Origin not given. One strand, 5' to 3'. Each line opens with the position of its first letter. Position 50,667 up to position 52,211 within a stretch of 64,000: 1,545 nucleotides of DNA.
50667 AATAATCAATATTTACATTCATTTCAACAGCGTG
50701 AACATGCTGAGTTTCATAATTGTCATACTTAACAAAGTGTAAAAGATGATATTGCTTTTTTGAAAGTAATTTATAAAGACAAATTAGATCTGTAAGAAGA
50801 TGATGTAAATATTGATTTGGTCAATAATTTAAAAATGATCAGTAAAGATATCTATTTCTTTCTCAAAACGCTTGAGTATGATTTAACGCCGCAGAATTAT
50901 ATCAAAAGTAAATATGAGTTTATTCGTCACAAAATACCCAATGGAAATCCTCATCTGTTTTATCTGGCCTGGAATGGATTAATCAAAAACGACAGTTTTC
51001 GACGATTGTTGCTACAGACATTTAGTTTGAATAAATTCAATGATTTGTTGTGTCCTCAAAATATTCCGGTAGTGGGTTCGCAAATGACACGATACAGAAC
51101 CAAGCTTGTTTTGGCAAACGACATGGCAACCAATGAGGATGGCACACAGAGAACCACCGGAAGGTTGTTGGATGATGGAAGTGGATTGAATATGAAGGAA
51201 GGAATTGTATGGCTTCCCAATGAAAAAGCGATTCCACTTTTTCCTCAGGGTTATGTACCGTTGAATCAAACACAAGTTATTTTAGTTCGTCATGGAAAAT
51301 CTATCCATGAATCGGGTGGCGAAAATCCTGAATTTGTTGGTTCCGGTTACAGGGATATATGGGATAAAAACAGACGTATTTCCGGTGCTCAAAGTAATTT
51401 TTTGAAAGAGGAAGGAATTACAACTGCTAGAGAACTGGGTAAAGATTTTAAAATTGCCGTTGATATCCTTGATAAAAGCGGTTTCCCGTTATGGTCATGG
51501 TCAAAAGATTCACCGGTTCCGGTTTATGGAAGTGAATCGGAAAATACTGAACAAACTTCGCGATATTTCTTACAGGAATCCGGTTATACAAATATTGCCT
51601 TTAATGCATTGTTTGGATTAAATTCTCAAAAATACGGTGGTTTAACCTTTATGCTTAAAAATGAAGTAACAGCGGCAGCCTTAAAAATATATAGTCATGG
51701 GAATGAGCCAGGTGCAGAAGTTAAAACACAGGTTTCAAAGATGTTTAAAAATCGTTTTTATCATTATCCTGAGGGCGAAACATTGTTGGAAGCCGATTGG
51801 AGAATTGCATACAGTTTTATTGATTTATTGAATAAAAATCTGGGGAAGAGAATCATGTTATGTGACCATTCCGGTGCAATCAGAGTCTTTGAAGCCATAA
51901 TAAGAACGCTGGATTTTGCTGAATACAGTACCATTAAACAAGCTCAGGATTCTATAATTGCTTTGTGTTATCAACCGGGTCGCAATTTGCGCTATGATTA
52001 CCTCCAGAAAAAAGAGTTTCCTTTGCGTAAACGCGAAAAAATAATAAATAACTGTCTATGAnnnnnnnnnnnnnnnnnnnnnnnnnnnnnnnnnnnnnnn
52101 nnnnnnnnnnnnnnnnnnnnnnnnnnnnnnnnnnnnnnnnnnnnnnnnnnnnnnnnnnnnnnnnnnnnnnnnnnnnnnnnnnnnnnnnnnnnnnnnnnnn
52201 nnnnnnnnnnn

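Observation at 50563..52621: Isolated, translationally coupled histidine-phosphatase-like protein + minimal TM-anchored GGDEF-like protein (RLGDEF): candidate undescribed nucleotide-signalling module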

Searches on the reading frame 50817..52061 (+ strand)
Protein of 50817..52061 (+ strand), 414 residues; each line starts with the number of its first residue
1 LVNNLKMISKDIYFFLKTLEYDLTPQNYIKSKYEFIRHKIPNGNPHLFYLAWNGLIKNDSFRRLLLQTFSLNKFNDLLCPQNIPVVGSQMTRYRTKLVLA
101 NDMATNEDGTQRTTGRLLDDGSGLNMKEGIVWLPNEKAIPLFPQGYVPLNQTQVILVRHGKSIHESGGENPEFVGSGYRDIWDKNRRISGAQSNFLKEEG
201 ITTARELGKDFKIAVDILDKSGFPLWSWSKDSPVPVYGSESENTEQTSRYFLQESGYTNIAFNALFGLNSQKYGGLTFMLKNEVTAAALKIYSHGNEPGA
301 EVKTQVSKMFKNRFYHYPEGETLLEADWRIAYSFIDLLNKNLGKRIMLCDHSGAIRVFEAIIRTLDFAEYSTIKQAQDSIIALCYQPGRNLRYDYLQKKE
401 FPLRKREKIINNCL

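Call 3: search_protein_families(library=pfam, proteins=[window:50817-52061:+], max_evalue=1)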
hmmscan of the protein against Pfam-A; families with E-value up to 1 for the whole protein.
window:50817-52061:+ (414 aa): 1 family
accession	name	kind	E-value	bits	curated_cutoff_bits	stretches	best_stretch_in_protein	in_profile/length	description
PF00300.27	His_Phos_1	-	1e-07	32.3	21.7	1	305-389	100-185/194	Histidine phosphatase superfamily (branch 1)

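Call 4: search_protein_families(library=ncbifam, proteins=[window:50817-52061:+], max_evalue=1)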
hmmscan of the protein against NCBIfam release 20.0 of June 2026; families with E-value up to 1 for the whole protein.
window:50817-52061:+ (414 aa): 3 families
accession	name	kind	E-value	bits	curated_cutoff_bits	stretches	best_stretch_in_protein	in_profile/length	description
TIGR03162.1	ribazole_cobC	equivalog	0.0058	16.1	162.9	1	315-381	109-174/176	alpha-ribazole phosphatase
NF002217.0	PRK01112.1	equivalog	0.12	11.7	320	0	229-358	70-188/228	2,3-bisphosphoglycerate-dependent phosphoglycerate mutase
NF010713.0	PRK14115.1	equivalog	0.15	11.3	305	0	153-202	3-49/248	2,3-diphosphoglycerate-dependent phosphoglycerate mutase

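Call 5: search_protein_families(library=padloc, proteins=[window:50817-52061:+], max_evalue=1)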
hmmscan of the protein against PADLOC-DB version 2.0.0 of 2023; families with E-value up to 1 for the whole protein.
window:50817-52061:+ (414 aa): 0 families

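Call 6: find_homologous_proteins(query=window:50835-52061:+)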
Query window:50835-52061:+ (408 aa): 250 proteins with E <= 0.001 among 3303 candidates; the best 120 are listed.
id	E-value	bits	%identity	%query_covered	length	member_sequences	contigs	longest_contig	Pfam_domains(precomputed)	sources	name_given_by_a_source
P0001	4.0e-254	861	92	99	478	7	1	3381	PF00300.28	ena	-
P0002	1.9e-252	855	91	99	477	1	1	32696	PF00300.28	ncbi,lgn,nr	ncbi:MAG: phosphoglycerate mutase family protein [Bacteroidetes bacterium]|nr:phosphoglycerate mutas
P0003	4.9e-250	848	90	99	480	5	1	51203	PF00300.28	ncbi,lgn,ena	-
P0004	2.1e-249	845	90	99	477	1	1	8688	PF00300.28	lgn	-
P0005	5.8e-249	844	89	99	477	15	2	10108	PF00300.28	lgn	-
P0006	1.6e-247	839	88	99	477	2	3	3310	PF00300.28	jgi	jgi:broad specificity phosphatase PhoE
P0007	1.7e-245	833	89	98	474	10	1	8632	PF00300.28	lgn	-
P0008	1.0e-243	827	88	99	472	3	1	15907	PF00300.28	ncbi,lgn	-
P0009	3.0e-241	819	87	99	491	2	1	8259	PF00300.28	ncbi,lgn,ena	-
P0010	1.6e-234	796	82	99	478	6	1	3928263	PF00300.28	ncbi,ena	-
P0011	1.2e-231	787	83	99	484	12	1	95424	PF00300.28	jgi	-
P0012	2.0e-228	776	80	99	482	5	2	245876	PF00300.28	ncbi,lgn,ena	-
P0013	9.5e-227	771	81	98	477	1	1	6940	PF00300.28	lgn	-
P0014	3.5e-226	769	81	99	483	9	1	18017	PF00300.28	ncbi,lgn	-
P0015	1.9e-225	767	82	98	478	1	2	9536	PF00300.28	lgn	-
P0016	2.7e-225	766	82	98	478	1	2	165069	PF00300.28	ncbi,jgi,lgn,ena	ncbi:MAG: histidine phosphatase family protein [Bacteroidota bacterium]|jgi:broad specificity phosph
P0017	1.3e-224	764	79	99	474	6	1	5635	PF00300.28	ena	-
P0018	1.6e-224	764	79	99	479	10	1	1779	PF00300.28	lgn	-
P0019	1.7e-224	763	79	99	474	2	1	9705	PF00300.28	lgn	-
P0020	2.8e-224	763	78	99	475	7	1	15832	PF00300.28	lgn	-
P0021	2.9e-224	763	80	98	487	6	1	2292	PF00300.28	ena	-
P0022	5.0e-224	762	79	99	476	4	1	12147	PF00300.28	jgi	-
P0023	5.5e-224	762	80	99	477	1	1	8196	PF00300.28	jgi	jgi:broad specificity phosphatase PhoE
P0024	1.8e-223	760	79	99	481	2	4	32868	PF00300.28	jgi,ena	-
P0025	5.1e-223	759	79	99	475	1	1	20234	PF00300.28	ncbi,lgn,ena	ncbi:MAG: histidine phosphatase family protein [Bacteroidota bacterium]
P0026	5.7e-223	758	79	98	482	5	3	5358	PF00300.28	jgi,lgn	jgi:broad specificity phosphatase PhoE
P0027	2.7e-222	756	80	98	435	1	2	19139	PF00300.28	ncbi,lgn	-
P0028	1.9e-221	753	78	99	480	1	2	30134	PF00300.28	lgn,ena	-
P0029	2.6e-221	753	78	99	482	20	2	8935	PF00300.28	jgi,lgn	-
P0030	6.0e-221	752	78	99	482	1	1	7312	PF00300.28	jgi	jgi:broad specificity phosphatase PhoE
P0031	8.2e-221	751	78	98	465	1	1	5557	PF00300.28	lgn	-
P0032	1.2e-220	751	80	98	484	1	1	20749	PF00300.28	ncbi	-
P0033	1.5e-220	750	78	99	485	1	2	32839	PF00300.28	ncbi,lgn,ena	ncbi:MAG: histidine phosphatase family protein [Bacteroidota bacterium]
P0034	2.9e-219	746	78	99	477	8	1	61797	PF00300.28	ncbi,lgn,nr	ncbi:MAG: histidine phosphatase family protein [Bacteroidia bacterium]|nr:histidine phosphatase fami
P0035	6.1e-219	745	77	99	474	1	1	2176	PF00300.28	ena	-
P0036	8.0e-219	745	76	98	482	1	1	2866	PF00300.28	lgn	-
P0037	9.2e-219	745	77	99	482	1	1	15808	PF00300.28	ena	-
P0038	1.2e-218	744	77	98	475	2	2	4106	PF00300.28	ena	-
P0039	2.8e-218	743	77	99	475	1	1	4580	PF00300.28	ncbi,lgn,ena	-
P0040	3.3e-218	743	76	99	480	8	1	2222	PF00300.28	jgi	-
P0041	1.5e-217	740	78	98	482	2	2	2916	PF00300.28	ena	-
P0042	5.0e-217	739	78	99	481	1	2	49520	PF00300.28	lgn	-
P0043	1.5e-216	737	78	98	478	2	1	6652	PF00300.28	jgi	jgi:broad specificity phosphatase PhoE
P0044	1.6e-216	737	78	99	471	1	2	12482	PF00300.28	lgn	-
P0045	2.0e-216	737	77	99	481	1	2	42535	PF00300.28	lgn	-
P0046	9.0e-216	735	79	96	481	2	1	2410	PF00300.28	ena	-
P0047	1.3e-215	734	80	98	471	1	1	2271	PF00300.28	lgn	-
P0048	2.5e-215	733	77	98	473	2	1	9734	PF00300.28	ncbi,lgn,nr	ncbi:MAG: histidine phosphatase family protein [Bacteroidetes bacterium]|nr:histidine phosphatase fa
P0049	4.6e-215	732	77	98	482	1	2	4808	PF00300.28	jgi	jgi:broad specificity phosphatase PhoE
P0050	5.3e-215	732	75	100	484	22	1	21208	PF00300.28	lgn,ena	-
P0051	3.3e-214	730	75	99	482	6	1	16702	PF00300.28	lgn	-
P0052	3.4e-214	729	76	98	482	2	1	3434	PF00300.28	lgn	-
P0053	1.3e-213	728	75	99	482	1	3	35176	PF00300.28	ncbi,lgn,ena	-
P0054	2.7e-213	727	75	99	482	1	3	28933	PF00300.28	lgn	-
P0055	6.5e-213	725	78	98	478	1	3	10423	PF00300.28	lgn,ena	-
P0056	4.7e-212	722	75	98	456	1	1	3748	PF00300.28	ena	-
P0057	1.5e-211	721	76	99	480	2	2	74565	PF00300.28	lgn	-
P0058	2.3e-210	717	74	99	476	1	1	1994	PF00300.28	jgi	-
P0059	5.7e-208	709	75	99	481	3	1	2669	PF00300.28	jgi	jgi:broad specificity phosphatase PhoE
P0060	1.0e-207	708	74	98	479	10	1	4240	PF00300.28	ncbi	-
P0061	3.5e-207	706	74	99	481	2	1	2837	PF00300.28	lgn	-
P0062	1.2e-206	705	74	99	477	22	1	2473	PF00300.28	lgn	-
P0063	2.7e-198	677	72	98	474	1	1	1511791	PF00300.28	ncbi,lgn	-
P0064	8.8e-197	672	91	78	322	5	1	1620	PF00300.28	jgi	jgi:broad specificity phosphatase PhoE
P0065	1.4e-194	665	72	98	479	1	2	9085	PF00300.28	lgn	-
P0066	1.2e-193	662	71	98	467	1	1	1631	PF00300.28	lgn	-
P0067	4.3e-192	657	68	98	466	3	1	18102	PF00300.28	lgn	-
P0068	5.5e-191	653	69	99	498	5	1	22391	PF00300.28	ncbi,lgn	ncbi:MAG: histidine phosphatase family protein [Bacteroidota bacterium]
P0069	5.7e-191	653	69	98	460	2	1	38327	PF00300.28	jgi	jgi:broad specificity phosphatase PhoE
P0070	8.9e-191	652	69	98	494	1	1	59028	PF00300.28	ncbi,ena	-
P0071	2.3e-190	651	68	99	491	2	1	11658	PF00300.28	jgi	-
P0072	2.3e-190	651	68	99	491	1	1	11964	PF00300.28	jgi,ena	-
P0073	1.1e-189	649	68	98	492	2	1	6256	PF00300.28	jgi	jgi:broad specificity phosphatase PhoE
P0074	1.5e-189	648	68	98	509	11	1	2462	PF00300.28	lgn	-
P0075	1.4e-188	645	68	98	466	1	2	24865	PF00300.28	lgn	-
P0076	7.8e-188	643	69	98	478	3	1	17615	PF00300.28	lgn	-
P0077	9.9e-188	642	67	98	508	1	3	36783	PF00300.28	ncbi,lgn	-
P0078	2.4e-187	641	68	98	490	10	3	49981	PF00300.28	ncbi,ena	-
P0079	1.3e-186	639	67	99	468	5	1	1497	PF00300.28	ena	-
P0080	1.8e-186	638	68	98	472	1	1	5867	PF00300.28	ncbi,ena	-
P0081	2.8e-186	638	83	81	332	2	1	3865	PF00300.28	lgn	-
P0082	2.8e-186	638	67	98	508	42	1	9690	PF00300.28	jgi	-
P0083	4.5e-186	637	67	98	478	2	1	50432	PF00300.28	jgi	-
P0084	7.7e-186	636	67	98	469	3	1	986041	PF00300.28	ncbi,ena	-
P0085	1.5e-185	635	67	98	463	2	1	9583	PF00300.28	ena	-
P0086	1.7e-185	635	67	98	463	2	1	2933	PF00300.28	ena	-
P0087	1.8e-185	635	67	98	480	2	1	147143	PF00300.28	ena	-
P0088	2.7e-185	634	68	98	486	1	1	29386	PF00300.28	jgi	jgi:broad specificity phosphatase PhoE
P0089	4.4e-185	634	66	99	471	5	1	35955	PF00300.28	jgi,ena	-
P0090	7.4e-185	633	68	98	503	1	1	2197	PF00300.28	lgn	-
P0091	2.8e-184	631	67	98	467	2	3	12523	PF00300.28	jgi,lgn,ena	jgi:broad specificity phosphatase PhoE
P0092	3.3e-184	631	68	98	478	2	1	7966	PF00300.28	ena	-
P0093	4.5e-184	630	67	98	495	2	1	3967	PF00300.28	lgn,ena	-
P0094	8.9e-184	629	77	85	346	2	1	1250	PF00300.28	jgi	jgi:broad specificity phosphatase PhoE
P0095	1.7e-183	628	67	99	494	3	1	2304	PF00300.28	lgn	-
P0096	2.6e-183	628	67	98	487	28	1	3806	PF00300.28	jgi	-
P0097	5.0e-183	627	67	98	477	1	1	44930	PF00300.28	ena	-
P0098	9.2e-183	626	67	98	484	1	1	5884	PF00300.28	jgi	-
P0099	9.2e-183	626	67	98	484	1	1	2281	PF00300.28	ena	-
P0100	9.2e-183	626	67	98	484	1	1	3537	PF00300.28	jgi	-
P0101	9.4e-183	626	67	98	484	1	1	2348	PF00300.28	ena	-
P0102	1.0e-182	626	67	98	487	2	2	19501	PF00300.28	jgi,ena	-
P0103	1.5e-182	625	67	98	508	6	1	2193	PF00300.28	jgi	jgi:broad specificity phosphatase PhoE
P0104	1.7e-182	625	66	98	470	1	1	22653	PF00300.28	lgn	-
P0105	2.6e-182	624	67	98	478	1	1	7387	PF00300.28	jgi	-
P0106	2.7e-182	624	67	98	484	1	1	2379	PF00300.28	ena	-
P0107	3.5e-182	624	67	98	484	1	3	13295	PF00300.28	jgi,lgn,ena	-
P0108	2.5e-181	621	66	98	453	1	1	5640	PF00300.28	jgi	jgi:broad specificity phosphatase PhoE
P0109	3.1e-181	621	65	98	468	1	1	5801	PF00300.28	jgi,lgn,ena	-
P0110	3.4e-181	621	67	97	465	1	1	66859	PF00300.28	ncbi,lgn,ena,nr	ncbi:MAG: histidine phosphatase family protein [Candidatus Zophobacter franzmannii]|nr:histidine pho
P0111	4.0e-181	621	66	99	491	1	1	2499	PF00300.28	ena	-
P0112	4.4e-181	620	66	99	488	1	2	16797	PF00300.28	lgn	-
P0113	9.1e-181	619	67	97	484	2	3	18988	PF00300.28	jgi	-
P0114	1.1e-180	619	67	98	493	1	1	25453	PF00300.28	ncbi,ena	-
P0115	1.3e-180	619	65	98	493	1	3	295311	PF00300.28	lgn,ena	-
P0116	6.3e-180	617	66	98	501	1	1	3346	PF00300.28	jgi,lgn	jgi:broad specificity phosphatase PhoE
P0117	7.9e-180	616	64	99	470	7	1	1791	PF00300.28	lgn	-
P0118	9.2e-180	616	65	98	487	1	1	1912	PF00300.28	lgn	-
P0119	1.4e-179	616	65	99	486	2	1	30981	PF00300.28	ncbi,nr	ncbi:MAG: histidine phosphatase family protein [Bacteroidota bacterium]|nr:histidine phosphatase fam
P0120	1.4e-179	615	65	99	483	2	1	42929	PF00300.28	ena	-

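Call 16: find_encoding_contigs(protein=P0010, flank=6000, max_places=1)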
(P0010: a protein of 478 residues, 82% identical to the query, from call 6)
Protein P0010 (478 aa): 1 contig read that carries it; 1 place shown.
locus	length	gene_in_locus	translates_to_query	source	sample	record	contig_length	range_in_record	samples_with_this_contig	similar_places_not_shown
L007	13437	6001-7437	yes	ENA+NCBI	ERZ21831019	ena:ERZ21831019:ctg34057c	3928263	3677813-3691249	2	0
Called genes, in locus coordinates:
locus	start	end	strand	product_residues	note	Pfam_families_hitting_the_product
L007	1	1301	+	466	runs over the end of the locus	PF02321:OEP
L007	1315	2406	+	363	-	PF06580:His_kinase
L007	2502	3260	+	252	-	PF00072:Response_reg, PF04397:LytTR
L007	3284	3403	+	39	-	-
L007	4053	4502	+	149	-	PF07610:DUF1573, PF22544:HYDIN_VesB_CFA65-like_Ig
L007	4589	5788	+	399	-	PF00155:Aminotran_1_2, PF01041:DegT_DnrJ_EryC1, PF00266:Aminotran_5 (weak)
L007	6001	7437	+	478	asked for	PF00300:His_Phos_1 (faint)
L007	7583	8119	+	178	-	PF00990:GGDEF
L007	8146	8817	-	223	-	PF00005:ABC_tran, PF13304:AAA_21 (weak)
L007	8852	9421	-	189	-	PF07719:TPR_2 (faint), PF00515:TPR_1 (faint), PF13371:TPR_9 (faint), PF13432:TPR_16 (weak)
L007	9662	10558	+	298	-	PF18962:Por_Secre_tail (weak)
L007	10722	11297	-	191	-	PF02508:Rnf-Nqr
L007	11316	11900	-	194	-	PF02508:Rnf-Nqr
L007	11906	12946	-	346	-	PF04205:FMN_bind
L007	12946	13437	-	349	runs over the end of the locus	PF03116:NQR2_RnfD_RnfE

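Call 17: find_encoding_contigs(protein=P0063, flank=6000, max_places=1)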
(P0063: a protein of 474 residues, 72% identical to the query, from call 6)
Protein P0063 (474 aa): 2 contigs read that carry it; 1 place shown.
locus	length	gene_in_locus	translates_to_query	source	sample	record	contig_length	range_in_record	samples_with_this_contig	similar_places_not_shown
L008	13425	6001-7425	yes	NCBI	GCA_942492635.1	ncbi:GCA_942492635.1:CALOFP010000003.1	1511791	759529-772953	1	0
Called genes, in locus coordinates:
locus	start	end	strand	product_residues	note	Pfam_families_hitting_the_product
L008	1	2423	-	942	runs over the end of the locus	PF07494:Reg_prop (faint), PF16819:DUF5074 (faint), PF24684:Vgb_lyase (faint), PF07495:Y_Y_Y, PF12833:HTH_18, PF00165:HTH_AraC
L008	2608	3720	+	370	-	PF00144:Beta-lactamase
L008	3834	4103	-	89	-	-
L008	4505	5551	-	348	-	PF02618:YceG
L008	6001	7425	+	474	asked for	PF00300:His_Phos_1 (weak)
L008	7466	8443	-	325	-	-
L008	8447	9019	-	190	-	PF01966:HD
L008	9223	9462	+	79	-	-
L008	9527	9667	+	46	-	-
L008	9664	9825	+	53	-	-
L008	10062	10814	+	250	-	-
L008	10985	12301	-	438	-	PF19864:Radical_SAM_N2, PF04055:Radical_SAM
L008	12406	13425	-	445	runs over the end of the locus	PF00091:Tubulin, PF12327:FtsZ_C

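Call 18: find_encoding_contigs(protein=P0084, flank=6000, max_places=1)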
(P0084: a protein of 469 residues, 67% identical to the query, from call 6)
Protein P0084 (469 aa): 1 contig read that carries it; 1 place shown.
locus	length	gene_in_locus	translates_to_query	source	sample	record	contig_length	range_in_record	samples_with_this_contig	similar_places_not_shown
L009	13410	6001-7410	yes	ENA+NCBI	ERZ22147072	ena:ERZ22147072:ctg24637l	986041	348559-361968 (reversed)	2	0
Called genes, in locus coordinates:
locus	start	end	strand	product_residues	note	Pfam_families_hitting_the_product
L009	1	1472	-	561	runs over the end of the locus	PF00749:tRNA-synt_1c, PF03950:tRNA-synt_1c_C, PF20974:tRNA-synt_1c_C2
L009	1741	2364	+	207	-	PF00485:PRK (faint), PF13207:AAA_17 (weak)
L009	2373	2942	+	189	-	-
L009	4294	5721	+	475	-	PF01120:Alpha_L_fucos, PF16757:Fucosidase_C (weak)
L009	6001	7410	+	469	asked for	PF00300:His_Phos_1 (faint)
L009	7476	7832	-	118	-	PF00903:Glyoxalase (weak), PF12681:Glyoxalase_2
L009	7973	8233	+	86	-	PF01381:HTH_3, PF12844:HTH_19, PF13443:HTH_26, PF13560:HTH_31 (weak)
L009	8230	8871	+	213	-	-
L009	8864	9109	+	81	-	-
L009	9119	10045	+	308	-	PF01963:TraB_PrgY_gumN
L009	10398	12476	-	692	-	PF05547:Peptidase_M6, PF13860:FlgD_ig, PF18962:Por_Secre_tail (weak)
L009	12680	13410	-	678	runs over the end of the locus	PF13145:Rotamase_2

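Call 19: find_encoding_contigs(protein=P0110, flank=6000, max_places=1)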
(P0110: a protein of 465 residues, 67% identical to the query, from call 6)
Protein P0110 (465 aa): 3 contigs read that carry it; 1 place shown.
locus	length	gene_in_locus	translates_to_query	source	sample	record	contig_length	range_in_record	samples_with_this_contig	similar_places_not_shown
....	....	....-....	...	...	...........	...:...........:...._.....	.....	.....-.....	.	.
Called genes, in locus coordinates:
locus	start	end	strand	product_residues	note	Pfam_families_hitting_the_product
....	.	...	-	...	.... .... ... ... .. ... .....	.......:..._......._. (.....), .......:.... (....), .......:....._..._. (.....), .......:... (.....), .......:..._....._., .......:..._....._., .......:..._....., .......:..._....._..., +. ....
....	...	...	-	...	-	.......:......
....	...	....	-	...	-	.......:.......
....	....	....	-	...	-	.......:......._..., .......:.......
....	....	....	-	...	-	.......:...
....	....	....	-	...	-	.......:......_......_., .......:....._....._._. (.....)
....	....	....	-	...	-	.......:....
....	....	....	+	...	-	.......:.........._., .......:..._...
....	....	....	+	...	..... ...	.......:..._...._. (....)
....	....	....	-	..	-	-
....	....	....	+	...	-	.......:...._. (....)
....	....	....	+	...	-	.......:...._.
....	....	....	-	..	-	?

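Call 21: search_solved_structures(query=P0001, show_alignments=3, max_evalue=1)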
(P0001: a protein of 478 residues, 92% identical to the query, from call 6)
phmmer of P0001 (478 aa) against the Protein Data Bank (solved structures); distinct sequences matched with E-value up to 1: 0.

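Call 24: search_protein_representatives(protein=P0001)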
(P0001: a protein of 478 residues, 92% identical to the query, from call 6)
Query: 478 residues. Proteins with E-value up to 0.001 (for the whole library): 35; up to 1e-10: 22; up to 1e-30: 13. The best 35 are listed.
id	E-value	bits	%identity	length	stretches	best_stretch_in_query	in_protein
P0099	7.7e-203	691.1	67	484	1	18-475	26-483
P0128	1.0e-122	426.9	68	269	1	208-475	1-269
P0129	7.9e-106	371.3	61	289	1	28-291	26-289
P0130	1.3e-86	307.9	70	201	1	276-475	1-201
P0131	2.0e-78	280.9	58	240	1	29-240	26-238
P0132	3.5e-51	191.1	57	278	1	247-408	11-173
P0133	1.2e-45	172.8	71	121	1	368-476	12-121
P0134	2.3e-38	148.8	75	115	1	146-234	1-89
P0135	3.9e-38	148.0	64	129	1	25-128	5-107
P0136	3.2e-35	138.4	62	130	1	1-118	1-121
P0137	4.9e-35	137.8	72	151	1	386-475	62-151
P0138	1.5e-33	133.0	61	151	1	124-236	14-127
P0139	7.9e-31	124.0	50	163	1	29-135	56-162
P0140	1.2e-30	123.3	50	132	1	5-133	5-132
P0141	2.5e-30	122.3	48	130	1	25-136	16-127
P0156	2.9e-07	46.3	31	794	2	244-476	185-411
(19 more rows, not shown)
